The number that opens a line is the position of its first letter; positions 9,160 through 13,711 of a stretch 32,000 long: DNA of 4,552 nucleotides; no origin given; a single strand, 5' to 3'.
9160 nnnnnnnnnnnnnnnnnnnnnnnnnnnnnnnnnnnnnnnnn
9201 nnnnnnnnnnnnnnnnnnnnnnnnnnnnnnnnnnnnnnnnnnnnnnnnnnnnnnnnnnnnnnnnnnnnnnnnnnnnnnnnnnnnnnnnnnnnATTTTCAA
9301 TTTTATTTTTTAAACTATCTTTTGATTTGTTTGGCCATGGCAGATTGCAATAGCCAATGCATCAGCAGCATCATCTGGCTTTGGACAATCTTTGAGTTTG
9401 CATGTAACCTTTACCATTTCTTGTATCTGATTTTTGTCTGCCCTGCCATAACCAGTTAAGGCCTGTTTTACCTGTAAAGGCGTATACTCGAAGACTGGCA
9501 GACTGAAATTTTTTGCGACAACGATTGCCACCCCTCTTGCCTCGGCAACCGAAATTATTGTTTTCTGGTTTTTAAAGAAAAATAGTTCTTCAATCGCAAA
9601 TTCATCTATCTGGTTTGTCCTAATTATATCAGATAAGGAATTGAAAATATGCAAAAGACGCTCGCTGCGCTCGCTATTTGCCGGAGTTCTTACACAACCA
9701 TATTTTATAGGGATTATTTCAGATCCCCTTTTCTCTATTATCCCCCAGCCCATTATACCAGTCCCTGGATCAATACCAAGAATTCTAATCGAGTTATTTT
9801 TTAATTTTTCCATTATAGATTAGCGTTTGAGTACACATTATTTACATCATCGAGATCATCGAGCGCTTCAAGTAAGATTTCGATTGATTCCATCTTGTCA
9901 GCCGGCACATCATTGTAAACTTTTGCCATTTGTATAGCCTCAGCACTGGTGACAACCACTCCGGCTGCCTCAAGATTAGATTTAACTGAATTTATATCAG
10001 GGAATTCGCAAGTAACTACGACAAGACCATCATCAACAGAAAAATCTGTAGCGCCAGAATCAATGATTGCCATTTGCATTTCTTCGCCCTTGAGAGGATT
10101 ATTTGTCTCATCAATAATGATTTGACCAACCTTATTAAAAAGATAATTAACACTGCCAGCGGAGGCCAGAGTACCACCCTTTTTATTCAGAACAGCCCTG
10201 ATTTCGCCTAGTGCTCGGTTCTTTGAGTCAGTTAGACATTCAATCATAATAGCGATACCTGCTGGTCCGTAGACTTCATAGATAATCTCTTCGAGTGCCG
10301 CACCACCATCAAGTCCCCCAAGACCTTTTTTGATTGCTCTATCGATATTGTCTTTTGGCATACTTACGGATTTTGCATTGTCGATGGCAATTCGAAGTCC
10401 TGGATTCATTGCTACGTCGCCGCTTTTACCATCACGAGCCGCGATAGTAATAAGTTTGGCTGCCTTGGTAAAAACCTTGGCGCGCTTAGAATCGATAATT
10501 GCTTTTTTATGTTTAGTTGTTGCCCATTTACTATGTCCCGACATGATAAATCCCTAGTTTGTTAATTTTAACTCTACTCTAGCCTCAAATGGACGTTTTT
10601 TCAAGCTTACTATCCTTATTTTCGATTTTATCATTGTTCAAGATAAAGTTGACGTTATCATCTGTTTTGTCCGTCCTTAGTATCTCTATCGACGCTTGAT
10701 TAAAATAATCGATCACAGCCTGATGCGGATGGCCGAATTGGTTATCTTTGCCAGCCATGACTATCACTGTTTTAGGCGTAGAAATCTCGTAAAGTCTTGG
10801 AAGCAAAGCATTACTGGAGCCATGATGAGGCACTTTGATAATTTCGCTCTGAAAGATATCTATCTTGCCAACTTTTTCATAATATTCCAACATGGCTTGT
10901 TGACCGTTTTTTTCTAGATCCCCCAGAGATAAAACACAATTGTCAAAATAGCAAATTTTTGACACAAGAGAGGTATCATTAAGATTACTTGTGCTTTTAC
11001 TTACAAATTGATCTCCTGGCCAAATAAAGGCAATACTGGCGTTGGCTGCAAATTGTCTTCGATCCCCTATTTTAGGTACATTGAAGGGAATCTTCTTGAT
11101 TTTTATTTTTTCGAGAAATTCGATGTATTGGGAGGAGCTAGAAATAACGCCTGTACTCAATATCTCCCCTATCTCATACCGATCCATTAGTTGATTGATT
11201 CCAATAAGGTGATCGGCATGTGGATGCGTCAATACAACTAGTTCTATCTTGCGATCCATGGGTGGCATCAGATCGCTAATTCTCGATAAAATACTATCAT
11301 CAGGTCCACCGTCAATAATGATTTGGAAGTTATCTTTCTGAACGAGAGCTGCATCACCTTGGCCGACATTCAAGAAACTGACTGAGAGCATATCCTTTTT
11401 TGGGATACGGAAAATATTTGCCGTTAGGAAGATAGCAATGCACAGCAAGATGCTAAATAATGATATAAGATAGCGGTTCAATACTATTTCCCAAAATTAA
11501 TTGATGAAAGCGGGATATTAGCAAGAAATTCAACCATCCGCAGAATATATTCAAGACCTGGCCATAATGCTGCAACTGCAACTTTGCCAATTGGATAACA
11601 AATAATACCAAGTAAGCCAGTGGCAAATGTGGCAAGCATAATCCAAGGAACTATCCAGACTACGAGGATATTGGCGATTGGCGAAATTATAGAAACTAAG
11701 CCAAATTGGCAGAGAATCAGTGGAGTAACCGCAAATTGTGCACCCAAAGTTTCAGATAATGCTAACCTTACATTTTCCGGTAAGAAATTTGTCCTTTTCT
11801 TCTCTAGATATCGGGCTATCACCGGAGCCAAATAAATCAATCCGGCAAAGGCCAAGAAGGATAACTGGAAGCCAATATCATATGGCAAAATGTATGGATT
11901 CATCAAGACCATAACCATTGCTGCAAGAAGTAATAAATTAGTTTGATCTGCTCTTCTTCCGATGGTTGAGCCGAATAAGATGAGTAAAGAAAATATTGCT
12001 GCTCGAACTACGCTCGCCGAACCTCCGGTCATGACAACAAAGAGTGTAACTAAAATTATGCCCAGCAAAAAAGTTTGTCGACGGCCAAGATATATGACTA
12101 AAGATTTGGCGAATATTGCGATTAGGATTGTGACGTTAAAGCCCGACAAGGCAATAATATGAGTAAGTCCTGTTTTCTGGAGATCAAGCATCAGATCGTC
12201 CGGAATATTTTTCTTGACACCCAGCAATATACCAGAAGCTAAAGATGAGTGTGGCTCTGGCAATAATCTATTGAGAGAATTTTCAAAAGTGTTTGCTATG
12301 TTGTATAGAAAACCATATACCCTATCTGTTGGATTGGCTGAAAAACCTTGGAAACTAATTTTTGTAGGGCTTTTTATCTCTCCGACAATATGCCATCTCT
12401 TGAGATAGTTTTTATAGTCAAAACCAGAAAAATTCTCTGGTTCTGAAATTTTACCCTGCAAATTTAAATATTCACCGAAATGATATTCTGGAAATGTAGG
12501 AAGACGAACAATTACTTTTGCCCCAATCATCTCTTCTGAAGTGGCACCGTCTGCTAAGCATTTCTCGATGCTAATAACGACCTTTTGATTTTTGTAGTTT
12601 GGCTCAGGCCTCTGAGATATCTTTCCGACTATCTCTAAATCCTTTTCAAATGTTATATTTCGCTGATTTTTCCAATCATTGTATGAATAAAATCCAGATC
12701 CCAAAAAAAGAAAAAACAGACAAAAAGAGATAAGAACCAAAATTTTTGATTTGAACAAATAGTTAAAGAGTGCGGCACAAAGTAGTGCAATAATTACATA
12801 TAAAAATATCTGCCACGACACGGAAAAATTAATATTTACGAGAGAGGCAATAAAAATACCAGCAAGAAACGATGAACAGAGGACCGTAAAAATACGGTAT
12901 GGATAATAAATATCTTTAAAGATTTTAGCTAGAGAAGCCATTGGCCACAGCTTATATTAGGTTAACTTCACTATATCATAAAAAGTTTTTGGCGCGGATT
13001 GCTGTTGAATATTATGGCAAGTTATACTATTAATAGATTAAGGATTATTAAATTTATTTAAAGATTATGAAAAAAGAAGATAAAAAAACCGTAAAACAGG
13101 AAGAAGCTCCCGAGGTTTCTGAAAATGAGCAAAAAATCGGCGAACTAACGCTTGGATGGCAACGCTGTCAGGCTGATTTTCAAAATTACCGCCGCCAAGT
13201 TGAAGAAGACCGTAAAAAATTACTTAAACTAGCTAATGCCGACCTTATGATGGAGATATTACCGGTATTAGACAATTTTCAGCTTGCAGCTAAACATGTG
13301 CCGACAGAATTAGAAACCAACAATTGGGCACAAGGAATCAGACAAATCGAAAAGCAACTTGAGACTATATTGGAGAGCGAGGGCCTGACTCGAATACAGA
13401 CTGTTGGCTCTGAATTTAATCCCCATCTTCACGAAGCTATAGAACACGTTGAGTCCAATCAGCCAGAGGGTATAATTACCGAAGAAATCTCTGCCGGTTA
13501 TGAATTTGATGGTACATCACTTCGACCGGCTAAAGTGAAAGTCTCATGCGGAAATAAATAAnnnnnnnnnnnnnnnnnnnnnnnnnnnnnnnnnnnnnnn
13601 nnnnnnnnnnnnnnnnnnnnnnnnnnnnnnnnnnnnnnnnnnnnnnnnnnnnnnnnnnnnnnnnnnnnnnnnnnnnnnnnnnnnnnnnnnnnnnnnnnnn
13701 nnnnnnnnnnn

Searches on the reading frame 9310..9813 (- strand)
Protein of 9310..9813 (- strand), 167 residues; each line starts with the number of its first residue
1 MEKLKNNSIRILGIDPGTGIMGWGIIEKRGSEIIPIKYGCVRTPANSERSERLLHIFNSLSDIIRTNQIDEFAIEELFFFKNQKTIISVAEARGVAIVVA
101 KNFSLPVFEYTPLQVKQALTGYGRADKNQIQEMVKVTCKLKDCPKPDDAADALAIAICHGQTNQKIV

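Call 3: search_protein_families(library=pfam, proteins=[window:9310-9813:-], max_evalue=0.01)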
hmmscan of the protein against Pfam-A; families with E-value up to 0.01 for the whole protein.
window:9310-9813:- (167 aa): 2 families
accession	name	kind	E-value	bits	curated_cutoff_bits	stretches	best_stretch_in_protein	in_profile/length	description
PF02075.23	RuvC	-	2.5e-51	173.9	22.2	1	11-159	1-148/148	Crossover junction endodeoxyribonuclease RuvC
PF07066.17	DUF3882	-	0.00079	19.8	22.1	1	48-156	44-157/162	Lactococcus phage M3 protein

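Call 4: search_protein_families(library=ncbifam, proteins=[window:9310-9813:-], max_evalue=0.01)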
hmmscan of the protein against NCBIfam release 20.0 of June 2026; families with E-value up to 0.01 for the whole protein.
window:9310-9813:- (167 aa): 2 families
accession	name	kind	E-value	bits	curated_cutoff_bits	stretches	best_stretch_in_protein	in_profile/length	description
NF000711.0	PRK00039.2-1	equivalog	2.4e-66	222.6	163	1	10-164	2-156/161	crossover junction endodeoxyribonuclease RuvC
TIGR00228.1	ruvC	equivalog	7.7e-46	155.8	100.65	1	11-165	1-153/156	crossover junction endodeoxyribonuclease RuvC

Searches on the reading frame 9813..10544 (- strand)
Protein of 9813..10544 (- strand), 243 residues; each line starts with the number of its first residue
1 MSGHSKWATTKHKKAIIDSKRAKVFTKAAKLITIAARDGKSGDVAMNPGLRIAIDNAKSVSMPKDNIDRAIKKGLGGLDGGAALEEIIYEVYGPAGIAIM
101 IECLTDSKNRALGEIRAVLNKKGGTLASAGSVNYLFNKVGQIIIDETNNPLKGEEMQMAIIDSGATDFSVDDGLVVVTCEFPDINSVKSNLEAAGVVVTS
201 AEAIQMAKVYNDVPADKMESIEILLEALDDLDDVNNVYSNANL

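Call 8: search_protein_families(library=pfam, proteins=[window:9813-10544:-], max_evalue=0.0001)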
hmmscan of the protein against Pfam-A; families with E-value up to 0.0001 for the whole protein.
window:9813-10544:- (243 aa): 2 families
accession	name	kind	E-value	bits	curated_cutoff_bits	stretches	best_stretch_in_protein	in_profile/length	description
PF01709.26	Transcrip_reg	-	4.1e-46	157.1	27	1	84-241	1-160/160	TACO1/YebC second and third domain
PF20772.2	TACO1_YebC_N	-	7.5e-27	94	36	1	5-76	1-72/73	TACO1/YebC protein N-terminal domain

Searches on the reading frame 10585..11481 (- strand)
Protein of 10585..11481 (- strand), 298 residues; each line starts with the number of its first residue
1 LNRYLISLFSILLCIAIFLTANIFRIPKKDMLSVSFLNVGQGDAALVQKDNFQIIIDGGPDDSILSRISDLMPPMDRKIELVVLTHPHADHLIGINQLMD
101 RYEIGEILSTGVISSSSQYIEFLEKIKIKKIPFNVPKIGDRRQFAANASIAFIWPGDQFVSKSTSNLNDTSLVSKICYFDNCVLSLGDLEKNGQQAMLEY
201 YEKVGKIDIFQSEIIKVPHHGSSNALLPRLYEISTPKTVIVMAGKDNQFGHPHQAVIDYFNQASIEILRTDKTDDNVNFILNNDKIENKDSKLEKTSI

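Call 8: search_protein_families(library=pfam, proteins=[window:10585-11481:-], max_evalue=0.0001)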
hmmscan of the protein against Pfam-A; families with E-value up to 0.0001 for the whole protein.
window:10585-11481:- (298 aa): 3 families
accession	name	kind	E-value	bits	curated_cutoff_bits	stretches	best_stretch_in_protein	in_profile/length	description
PF00753.33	Lactamase_B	-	7.2e-11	42.8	22.7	1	38-242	2-193/196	Metallo-beta-lactamase superfamily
PF25281.1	MBL_MAP1B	-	8.1e-08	32.1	37.6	1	39-137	28-123/279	MAP1B MBL-like domain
PF12706.13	Lactamase_B_2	-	2.5e-05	24.4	27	1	54-100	3-52/200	Beta-lactamase superfamily domain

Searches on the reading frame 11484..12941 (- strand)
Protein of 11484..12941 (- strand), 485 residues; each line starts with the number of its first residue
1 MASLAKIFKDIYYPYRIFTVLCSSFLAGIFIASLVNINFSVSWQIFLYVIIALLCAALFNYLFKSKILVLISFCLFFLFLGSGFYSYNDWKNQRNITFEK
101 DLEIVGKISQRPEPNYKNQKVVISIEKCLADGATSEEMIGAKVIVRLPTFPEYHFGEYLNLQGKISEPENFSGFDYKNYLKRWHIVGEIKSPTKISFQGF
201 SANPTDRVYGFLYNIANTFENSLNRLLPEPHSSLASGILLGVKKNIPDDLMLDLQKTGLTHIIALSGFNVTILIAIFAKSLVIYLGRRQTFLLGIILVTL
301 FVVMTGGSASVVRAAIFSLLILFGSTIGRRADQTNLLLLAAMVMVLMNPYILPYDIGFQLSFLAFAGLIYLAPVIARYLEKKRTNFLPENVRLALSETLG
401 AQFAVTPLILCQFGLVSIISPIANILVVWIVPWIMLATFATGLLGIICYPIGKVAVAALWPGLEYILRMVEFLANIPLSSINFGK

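Call 8: search_protein_families(library=pfam, proteins=[window:11484-12941:-], max_evalue=0.0001)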
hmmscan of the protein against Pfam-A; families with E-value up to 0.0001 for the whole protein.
window:11484-12941:- (485 aa): 2 families
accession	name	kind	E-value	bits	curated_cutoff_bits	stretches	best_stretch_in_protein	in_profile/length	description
PF03772.21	Competence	-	2.1e-49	168.8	23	1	238-484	1-246/270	Competence protein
PF13567.11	DUF4131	-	1.1e-19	71.2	31.6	1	40-190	4-158/165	Domain of unknown function (DUF4131)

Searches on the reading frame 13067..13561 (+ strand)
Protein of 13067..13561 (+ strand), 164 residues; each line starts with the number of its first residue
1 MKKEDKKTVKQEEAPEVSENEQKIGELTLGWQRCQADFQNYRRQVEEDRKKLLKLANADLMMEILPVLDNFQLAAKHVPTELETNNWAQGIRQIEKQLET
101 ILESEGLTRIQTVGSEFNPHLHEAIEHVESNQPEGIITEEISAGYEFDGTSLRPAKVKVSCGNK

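Call 8: search_protein_families(library=pfam, proteins=[window:13067-13561:+], max_evalue=0.0001)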
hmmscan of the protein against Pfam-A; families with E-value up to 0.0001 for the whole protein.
window:13067-13561:+ (164 aa): 1 family
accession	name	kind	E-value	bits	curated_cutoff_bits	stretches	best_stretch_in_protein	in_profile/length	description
PF01025.24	GrpE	-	2.1e-40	138.6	25.8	1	3-160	6-164/165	GrpE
